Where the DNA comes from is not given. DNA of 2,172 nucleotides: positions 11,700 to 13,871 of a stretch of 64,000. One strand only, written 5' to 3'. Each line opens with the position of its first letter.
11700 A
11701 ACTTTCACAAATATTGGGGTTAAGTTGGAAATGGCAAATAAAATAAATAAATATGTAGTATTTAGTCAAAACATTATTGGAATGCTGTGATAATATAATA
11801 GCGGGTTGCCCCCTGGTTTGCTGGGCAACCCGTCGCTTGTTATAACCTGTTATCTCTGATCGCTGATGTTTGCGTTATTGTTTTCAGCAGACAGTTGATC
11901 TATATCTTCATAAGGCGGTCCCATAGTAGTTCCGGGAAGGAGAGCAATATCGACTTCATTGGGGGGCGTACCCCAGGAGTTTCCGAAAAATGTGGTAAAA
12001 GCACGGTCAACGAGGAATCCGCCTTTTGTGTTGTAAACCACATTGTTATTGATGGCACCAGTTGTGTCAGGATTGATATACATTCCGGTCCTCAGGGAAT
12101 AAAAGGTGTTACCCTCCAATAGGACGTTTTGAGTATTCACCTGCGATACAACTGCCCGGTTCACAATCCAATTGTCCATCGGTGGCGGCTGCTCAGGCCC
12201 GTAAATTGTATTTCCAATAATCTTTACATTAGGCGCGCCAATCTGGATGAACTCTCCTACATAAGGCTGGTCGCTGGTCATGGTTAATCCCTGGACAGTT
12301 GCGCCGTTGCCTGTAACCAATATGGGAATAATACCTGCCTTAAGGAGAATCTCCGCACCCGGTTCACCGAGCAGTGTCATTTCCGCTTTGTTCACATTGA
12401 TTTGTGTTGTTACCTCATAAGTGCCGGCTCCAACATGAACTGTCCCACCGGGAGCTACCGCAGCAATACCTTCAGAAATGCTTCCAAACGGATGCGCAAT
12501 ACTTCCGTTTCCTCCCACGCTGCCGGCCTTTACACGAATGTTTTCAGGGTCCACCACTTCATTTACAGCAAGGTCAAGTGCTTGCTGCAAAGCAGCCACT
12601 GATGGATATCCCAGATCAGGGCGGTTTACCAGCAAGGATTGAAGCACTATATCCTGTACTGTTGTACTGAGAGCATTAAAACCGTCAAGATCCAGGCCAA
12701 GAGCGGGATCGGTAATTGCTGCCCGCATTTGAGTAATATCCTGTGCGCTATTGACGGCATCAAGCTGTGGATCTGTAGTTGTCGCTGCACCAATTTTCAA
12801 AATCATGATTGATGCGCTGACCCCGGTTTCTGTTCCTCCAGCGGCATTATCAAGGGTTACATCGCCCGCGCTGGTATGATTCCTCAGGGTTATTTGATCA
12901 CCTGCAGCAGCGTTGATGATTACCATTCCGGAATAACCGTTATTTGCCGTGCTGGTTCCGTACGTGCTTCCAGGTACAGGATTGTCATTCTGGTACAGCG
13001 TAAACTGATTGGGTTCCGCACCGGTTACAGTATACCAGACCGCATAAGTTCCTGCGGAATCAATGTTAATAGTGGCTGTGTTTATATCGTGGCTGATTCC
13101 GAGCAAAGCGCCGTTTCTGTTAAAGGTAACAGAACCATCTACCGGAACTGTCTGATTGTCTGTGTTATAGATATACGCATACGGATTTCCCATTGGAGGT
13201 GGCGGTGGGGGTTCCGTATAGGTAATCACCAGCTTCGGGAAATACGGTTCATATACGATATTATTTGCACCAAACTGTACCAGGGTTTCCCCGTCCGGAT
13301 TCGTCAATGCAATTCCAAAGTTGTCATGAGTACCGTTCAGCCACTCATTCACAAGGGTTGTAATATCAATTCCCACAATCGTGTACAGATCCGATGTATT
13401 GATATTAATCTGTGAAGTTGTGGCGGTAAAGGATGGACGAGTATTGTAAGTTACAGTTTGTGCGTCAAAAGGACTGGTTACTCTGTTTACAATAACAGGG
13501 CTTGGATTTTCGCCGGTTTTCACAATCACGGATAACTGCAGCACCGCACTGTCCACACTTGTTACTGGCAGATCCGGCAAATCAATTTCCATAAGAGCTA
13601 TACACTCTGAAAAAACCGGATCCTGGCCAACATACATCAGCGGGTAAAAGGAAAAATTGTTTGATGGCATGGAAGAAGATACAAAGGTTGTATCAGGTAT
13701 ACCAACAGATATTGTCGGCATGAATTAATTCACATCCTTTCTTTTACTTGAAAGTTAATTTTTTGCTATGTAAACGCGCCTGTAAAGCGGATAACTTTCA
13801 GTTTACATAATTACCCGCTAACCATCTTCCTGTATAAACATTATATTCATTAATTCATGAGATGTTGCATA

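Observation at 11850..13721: Chimeric DNRLRE-like / poly-Pro / BclA-C1q-like / beta-helix protein without signal peptide or collagen repeats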

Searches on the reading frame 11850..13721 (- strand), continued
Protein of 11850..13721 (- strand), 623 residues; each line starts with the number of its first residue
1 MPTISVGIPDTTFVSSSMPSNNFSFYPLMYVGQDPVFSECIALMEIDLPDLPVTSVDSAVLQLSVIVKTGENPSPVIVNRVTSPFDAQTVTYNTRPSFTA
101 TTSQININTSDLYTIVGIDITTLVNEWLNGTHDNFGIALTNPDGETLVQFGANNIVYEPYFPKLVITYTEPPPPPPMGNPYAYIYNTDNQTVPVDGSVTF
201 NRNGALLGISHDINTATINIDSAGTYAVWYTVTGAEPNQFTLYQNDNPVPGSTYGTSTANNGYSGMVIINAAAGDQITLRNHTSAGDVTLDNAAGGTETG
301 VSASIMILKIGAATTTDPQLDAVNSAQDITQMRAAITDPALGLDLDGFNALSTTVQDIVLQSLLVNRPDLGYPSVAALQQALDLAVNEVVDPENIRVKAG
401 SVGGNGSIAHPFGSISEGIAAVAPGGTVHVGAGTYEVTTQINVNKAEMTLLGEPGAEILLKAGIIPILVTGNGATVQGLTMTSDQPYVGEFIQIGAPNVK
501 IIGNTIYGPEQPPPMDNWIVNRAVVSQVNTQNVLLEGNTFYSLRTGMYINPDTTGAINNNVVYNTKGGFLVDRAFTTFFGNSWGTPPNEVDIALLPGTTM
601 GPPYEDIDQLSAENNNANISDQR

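Call 68: fold_search(model_id=the predicted structure, library=viral)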
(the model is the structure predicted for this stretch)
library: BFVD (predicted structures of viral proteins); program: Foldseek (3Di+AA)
matches with E <= 10: 1582; with E <= 0.001: 215
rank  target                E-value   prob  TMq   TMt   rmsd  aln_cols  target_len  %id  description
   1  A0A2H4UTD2            2.9e-13  1.00  0.21  0.60   1.0       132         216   42  Flagellar hook-length control protein-like protein [Bodo saltans virus]
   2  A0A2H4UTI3            2.3e-12  1.00  0.21  0.18  23.2       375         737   14  BclA C-terminal domain-containing protein [Bodo saltans virus]
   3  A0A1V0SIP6            2.4e-10  1.00  0.20  0.29   3.3       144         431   35  Collagen triple helix repeat motif-containing protein [Klosneuvirus KNV1]
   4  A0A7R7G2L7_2          4.1e-09  1.00  0.20  0.13  19.0       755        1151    8  (no name in the UniProt tables at hand)
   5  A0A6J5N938            8.3e-09  1.00  0.19  0.10  20.3       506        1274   11  Trimeric autotransporter adhesin YadA-like head domain-containing protein [uncultured Caudovirales phage]
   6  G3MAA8                2.9e-08  1.00  0.21  0.22  27.9       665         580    8  Gp367 [Bacillus phage G]
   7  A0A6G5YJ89            7.2e-08  1.00  0.14  0.12  30.8       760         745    8  (no name in the UniProt tables at hand)
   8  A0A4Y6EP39            1.0e-07  1.00  0.18  0.13  16.5       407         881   12  Minor tail protein [Mycobacterium phage Fulbright]
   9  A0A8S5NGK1            2.0e-07  1.00  0.19  0.14  30.5       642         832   10  Uncharacterized protein [Myoviridae sp. ct0wg9]
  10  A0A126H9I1            2.1e-07  1.00  0.25  0.22  33.1       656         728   12  Neck passage structure [Lactococcus phage 936 group phage Phi19.3]
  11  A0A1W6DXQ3            2.2e-07  1.00  0.21  0.28  11.9       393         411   11  Putative receptor-binding protein [Rhodococcus phage Toil]
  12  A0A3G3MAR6            2.7e-07  1.00  0.15  0.19  14.0       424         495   11  Minor tail protein [Gordonia phage Octobien14]
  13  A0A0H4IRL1            3.1e-07  1.00  0.19  0.26  17.2       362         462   10  Uncharacterized protein [Pseudoalteromonas phage H101]
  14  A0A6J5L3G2            5.2e-07  1.00  0.19  0.11  13.5       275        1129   13  Bacteriophage lambda, Stf, side tail fibre-repeat-2 [uncultured Caudovirales phage]
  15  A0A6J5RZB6            6.0e-07  1.00  0.20  0.09   3.4       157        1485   25  Uncharacterized protein [uncultured Caudovirales phage]
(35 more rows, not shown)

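Call 69: find_related_loci(query=A1, collection=viral_contigs, flank=8000)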
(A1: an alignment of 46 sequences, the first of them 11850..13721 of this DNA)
Query A1 (623 aa) in viral_contigs; peptide patterns used: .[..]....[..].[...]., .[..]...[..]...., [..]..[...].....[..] (x = any residue, [..] = any of these).
67 stretches matched a pattern; 1 encode a relative of the query (tblastn E <= 1e-3); 1 distinct loci.
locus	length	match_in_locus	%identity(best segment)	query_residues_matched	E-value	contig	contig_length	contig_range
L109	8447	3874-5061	65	299-623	9e-114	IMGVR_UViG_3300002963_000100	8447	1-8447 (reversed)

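Call 75: find_encoding_contigs(protein=P0081, flank=7000, max_places=1)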
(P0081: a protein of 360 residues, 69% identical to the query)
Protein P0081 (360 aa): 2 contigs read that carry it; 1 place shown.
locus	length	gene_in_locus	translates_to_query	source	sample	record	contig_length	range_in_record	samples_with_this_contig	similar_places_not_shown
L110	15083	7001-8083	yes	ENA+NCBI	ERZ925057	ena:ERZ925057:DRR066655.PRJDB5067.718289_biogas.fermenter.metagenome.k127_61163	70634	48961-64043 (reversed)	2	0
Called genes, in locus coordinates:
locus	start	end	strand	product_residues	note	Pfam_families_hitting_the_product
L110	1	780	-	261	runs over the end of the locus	PF02463:SMC_N, PF13175:AAA_15 (weak), PF00005:ABC_tran, PF13304:AAA_21 (weak)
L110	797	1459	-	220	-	PF00528:BPD_transp_1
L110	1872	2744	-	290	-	PF00497:SBP_bac_3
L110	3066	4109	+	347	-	PF13398:Peptidase_M50B (weak)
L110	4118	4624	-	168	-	PF13302:Acetyltransf_3, PF00583:Acetyltransf_1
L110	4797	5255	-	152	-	PF12641:Flavodoxin_3 (weak), PF12724:Flavodoxin_5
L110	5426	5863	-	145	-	-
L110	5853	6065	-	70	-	PF12844:HTH_19, PF13560:HTH_31, PF01381:HTH_3, PF13413:HTH_25 (weak), PF13443:HTH_26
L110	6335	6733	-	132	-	PF01741:MscL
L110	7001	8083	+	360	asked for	PF24517:CBM96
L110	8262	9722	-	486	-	PF01627:Hpt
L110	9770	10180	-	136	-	PF00072:Response_reg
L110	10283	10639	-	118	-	PF00072:Response_reg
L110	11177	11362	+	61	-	-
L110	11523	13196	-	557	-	PF01584:CheW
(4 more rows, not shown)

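Call 76: find_encoding_contigs(protein=P0096, flank=7000, max_places=1)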
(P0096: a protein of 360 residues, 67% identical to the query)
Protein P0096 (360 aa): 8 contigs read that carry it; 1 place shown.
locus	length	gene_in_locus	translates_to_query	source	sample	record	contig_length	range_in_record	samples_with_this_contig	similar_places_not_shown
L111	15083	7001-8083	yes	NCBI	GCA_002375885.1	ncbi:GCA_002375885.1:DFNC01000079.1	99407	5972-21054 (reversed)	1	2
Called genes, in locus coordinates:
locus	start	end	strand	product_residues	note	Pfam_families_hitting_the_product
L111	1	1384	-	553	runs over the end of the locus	PF20703:nSTAND1 (faint), PF00005:ABC_tran, PF01078:Mg_chelatase (faint), PF13401:AAA_22 (faint), PF13555:AAA_29 (faint), PF00005:ABC_tran, PF02463:SMC_N (weak), PF13304:AAA_21, +1 more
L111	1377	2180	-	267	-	PF00528:BPD_transp_1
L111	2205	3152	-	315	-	PF19300:BPD_transp_1_N, PF00528:BPD_transp_1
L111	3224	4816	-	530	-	PF00496:SBP_bac_5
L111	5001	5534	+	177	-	PF07638:Sigma70_ECF (weak), PF04542:Sigma70_r2, PF08281:Sigma70_r4_2, PF04545:Sigma70_r4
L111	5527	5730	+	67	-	-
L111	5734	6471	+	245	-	PF13428:TPR_14 (faint), PF13424:TPR_12 (faint), PF07719:TPR_2 (faint), PF13431:TPR_17 (faint)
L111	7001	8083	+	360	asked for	PF24517:CBM96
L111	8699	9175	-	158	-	-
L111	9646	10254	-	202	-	PF01633:Choline_kinase (weak), PF01636:APH, PF03881:Fructosamin_kin (weak)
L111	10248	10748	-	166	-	-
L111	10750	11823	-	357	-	PF04055:Radical_SAM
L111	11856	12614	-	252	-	PF13489:Methyltransf_23 (weak), PF13649:Methyltransf_25, PF08241:Methyltransf_11, PF08242:Methyltransf_12 (weak)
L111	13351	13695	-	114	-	PF27000:PH_gly_zipper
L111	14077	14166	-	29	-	PF00403:HMA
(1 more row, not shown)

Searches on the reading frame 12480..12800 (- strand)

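Call 9: search_protein_families(library=pfam, proteins=[window:12480-12800:-], max_evalue=10)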
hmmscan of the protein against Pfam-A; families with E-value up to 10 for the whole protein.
window:12480-12800:- (107 aa): 1 family
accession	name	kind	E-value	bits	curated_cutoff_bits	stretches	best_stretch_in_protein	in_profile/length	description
PF03934.19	T2SSK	-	0.05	14.4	24.2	1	53-79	23-49/63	Type II secretion system (T2SS), protein K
